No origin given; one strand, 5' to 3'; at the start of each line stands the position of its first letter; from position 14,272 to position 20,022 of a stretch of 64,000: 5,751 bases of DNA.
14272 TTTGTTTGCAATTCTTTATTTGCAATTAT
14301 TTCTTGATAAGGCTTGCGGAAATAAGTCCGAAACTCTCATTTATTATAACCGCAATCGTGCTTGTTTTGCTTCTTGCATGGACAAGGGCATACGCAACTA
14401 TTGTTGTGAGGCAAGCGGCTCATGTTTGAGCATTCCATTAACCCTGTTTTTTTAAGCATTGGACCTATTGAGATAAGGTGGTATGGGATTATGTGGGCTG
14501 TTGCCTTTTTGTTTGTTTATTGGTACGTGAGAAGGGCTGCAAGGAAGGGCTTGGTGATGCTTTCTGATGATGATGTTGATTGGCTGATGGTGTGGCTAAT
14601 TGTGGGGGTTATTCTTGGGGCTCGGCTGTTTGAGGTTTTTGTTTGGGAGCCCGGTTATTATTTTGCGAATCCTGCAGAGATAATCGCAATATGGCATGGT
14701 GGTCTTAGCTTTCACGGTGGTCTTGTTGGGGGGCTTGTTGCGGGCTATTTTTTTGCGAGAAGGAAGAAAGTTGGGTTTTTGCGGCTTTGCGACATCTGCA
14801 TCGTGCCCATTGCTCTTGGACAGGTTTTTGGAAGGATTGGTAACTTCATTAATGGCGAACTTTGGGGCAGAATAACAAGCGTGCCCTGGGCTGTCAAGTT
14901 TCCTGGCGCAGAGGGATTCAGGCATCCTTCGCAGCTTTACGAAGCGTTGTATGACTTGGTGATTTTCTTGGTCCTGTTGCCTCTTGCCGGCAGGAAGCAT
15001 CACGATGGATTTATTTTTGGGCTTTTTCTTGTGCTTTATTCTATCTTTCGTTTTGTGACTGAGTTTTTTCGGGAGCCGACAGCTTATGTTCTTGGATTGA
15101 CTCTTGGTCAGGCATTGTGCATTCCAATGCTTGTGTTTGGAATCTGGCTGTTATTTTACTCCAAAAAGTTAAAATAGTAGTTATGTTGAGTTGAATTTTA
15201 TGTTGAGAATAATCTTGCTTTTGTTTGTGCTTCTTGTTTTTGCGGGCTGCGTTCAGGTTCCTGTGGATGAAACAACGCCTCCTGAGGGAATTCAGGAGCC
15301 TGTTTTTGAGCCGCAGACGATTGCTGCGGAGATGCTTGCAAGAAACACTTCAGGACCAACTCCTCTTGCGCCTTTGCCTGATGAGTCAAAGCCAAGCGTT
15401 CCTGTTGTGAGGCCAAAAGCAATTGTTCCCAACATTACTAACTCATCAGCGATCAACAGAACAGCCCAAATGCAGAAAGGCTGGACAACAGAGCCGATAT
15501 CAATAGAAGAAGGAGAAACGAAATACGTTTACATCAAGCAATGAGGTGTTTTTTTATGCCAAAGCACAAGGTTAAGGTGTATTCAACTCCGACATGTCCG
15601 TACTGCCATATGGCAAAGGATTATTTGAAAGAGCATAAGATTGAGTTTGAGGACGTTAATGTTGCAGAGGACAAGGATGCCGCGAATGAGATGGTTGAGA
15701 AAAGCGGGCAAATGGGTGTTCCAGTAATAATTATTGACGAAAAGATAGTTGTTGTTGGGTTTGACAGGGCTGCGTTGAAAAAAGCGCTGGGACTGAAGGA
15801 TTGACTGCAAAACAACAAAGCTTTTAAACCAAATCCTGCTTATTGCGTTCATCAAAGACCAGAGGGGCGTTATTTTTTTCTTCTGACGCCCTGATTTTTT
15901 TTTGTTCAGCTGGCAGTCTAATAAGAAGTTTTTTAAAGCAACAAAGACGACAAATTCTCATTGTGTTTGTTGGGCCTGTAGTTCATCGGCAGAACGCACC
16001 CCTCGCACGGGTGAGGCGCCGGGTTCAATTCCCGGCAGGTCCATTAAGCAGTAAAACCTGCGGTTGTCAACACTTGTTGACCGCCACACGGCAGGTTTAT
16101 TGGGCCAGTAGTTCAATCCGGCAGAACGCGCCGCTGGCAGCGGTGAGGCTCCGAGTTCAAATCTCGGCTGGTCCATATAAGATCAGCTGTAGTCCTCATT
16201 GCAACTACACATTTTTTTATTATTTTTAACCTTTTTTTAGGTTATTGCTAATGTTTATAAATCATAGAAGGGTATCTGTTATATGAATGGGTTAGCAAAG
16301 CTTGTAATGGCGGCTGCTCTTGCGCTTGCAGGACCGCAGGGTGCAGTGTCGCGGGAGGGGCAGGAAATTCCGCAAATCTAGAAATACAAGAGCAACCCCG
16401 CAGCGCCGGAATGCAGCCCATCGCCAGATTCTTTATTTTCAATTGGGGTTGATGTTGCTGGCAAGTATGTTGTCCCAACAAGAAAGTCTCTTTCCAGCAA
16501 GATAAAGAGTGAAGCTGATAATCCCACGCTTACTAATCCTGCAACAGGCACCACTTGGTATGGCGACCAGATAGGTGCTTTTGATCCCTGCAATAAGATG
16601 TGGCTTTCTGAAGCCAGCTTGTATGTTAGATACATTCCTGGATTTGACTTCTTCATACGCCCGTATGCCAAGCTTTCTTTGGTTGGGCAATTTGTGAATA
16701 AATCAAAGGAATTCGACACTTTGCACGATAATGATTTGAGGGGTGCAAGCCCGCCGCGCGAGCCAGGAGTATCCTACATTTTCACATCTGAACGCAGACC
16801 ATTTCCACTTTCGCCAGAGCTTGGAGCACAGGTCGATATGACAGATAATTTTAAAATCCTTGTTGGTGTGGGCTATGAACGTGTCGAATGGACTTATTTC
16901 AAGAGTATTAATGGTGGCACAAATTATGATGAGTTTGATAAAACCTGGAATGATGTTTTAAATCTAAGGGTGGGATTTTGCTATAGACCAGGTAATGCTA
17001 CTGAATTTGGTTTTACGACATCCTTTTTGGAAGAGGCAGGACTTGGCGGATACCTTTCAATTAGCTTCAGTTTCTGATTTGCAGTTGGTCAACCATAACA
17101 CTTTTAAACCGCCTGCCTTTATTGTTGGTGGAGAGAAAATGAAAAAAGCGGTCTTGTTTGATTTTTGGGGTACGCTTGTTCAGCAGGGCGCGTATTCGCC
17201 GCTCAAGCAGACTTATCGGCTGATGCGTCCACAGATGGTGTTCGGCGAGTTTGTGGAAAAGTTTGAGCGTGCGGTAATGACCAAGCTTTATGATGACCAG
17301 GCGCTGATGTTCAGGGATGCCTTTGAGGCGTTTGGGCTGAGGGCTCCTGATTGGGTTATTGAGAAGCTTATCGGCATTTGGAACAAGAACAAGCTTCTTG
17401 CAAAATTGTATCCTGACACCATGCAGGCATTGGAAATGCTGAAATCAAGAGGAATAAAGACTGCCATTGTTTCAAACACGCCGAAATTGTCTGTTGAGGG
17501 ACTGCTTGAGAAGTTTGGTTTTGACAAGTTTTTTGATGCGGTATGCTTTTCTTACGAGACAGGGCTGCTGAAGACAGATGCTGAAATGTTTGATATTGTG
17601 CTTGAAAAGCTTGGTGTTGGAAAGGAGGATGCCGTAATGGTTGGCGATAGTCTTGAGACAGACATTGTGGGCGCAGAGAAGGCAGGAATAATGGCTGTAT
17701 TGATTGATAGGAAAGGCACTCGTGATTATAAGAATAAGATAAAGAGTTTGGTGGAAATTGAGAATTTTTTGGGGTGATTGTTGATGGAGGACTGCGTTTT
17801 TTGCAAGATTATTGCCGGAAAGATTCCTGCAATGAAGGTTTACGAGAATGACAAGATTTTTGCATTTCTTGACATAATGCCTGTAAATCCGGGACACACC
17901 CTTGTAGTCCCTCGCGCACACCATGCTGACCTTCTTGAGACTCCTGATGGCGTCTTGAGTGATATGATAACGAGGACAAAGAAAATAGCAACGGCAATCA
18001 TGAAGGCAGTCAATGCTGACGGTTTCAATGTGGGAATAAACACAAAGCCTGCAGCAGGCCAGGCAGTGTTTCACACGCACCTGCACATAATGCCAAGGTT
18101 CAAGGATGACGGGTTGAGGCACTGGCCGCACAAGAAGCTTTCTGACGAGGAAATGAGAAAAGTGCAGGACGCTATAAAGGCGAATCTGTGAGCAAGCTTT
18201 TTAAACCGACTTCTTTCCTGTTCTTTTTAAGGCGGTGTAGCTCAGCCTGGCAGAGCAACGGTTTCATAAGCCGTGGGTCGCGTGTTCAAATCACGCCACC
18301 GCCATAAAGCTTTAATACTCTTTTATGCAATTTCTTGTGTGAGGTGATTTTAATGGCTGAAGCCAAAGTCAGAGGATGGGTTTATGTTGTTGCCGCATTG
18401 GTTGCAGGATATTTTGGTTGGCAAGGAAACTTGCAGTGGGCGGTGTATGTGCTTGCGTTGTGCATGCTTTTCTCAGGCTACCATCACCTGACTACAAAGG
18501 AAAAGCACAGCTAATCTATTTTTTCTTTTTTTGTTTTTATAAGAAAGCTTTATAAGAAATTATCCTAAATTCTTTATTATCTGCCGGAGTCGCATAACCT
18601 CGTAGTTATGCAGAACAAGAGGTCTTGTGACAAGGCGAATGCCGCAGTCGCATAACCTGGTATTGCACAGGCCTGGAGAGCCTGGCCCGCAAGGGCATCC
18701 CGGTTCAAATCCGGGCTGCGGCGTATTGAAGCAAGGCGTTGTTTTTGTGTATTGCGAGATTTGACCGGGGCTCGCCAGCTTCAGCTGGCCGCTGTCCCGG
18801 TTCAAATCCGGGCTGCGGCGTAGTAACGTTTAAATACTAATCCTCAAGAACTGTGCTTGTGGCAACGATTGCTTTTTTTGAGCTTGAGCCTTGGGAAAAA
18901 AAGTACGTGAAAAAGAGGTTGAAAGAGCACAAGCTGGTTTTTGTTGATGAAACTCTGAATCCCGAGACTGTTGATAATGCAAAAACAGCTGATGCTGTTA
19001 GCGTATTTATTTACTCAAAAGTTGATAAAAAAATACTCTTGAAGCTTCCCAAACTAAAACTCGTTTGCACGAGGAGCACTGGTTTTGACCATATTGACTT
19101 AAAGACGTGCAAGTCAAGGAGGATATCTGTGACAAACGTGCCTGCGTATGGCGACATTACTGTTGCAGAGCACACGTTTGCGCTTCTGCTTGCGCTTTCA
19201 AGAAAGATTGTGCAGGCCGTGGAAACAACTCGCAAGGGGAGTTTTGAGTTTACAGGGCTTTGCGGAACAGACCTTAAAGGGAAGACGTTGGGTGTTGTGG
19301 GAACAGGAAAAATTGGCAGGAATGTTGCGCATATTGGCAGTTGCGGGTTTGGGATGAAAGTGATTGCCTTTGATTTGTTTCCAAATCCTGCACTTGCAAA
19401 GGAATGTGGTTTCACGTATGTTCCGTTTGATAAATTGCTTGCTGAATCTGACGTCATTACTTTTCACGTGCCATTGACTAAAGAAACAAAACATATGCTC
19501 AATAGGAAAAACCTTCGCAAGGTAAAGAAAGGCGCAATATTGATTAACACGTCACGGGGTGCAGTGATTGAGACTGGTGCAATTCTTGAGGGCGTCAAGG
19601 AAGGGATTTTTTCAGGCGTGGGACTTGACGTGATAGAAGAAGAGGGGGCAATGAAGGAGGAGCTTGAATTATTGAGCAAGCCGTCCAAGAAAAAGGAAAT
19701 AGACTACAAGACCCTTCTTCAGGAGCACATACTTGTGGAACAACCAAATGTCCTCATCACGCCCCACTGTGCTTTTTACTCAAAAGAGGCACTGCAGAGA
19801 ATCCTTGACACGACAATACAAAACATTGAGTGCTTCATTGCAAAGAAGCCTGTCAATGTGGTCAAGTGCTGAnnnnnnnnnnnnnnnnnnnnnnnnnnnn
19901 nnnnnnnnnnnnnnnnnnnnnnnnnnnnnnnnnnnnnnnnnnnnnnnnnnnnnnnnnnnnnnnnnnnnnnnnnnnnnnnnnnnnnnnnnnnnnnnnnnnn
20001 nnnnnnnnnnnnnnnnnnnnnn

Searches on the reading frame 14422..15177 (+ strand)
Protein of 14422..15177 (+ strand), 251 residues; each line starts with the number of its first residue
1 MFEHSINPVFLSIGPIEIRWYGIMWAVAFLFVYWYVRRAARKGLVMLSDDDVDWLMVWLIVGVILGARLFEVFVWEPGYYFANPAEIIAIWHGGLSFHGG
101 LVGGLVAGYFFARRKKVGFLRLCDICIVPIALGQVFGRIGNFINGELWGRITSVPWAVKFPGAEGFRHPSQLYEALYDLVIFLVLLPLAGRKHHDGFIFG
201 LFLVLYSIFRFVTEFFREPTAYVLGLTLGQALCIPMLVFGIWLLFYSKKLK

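Call 71: search_protein_families(library=pfam, proteins=[window:14422-15177:+], max_evalue=0.001)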
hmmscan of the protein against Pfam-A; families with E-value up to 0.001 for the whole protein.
window:14422-15177:+ (251 aa): 1 family
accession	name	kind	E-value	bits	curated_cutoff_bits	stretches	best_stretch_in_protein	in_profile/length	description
PF01790.23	LGT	-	2.8e-77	259.7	24.9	1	8-246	1-240/240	Prolipoprotein diacylglyceryl transferase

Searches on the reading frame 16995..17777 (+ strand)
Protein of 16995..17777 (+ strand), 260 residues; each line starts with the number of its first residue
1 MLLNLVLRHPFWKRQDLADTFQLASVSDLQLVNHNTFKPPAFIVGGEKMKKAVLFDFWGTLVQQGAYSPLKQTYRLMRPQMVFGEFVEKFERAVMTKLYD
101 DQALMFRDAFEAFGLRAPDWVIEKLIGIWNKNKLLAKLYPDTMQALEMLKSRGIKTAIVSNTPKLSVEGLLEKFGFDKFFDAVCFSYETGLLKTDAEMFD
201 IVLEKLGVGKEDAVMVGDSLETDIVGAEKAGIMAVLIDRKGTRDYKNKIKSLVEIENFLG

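Call 71: search_protein_families(library=pfam, proteins=[window:16995-17777:+], max_evalue=0.001)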
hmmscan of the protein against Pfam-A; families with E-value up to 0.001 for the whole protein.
window:16995-17777:+ (260 aa): 5 families
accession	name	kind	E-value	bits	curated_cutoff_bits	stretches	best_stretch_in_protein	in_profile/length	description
PF00702.32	Hydrolase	-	2.9e-27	96.8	26.4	1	51-231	2-191/191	haloacid dehalogenase-like hydrolase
PF13419.12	HAD_2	-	1.7e-22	80.9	23.8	1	53-236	1-177/178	Haloacid dehalogenase-like hydrolase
PF13242.12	Hydrolase_like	-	6.9e-12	45.6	22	1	193-239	4-50/75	HAD-hyrolase-like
PF12710.13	HAD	-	1e-10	42.8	27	1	53-219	1-181/189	haloacid dehalogenase-like hydrolase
PF13344.12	Hydrolase_6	-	0.00015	22.2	27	0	137-174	14-51/101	Haloacid dehalogenase-like hydrolase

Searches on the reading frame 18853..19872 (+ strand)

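Call 71: search_protein_families(library=pfam, proteins=[window:18853-19872:+], max_evalue=0.001)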
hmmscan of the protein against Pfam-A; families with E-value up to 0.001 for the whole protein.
window:18853-19872:+ (339 aa): 3 families
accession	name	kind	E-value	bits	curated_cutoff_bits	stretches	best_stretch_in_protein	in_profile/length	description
PF02826.25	2-Hacid_dh_C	-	9.7e-53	178.6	25.1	1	109-307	1-178/178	D-isomer specific 2-hydroxyacid dehydrogenase, NAD binding domain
PF00389.36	2-Hacid_dh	-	3.4e-32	111.4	24.6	1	12-336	8-132/134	D-isomer specific 2-hydroxyacid dehydrogenase, catalytic domain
PF03446.21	NAD_binding_2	-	0.00098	19.6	21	0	146-252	2-111/161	NAD binding domain of 6-phosphogluconate dehydrogenase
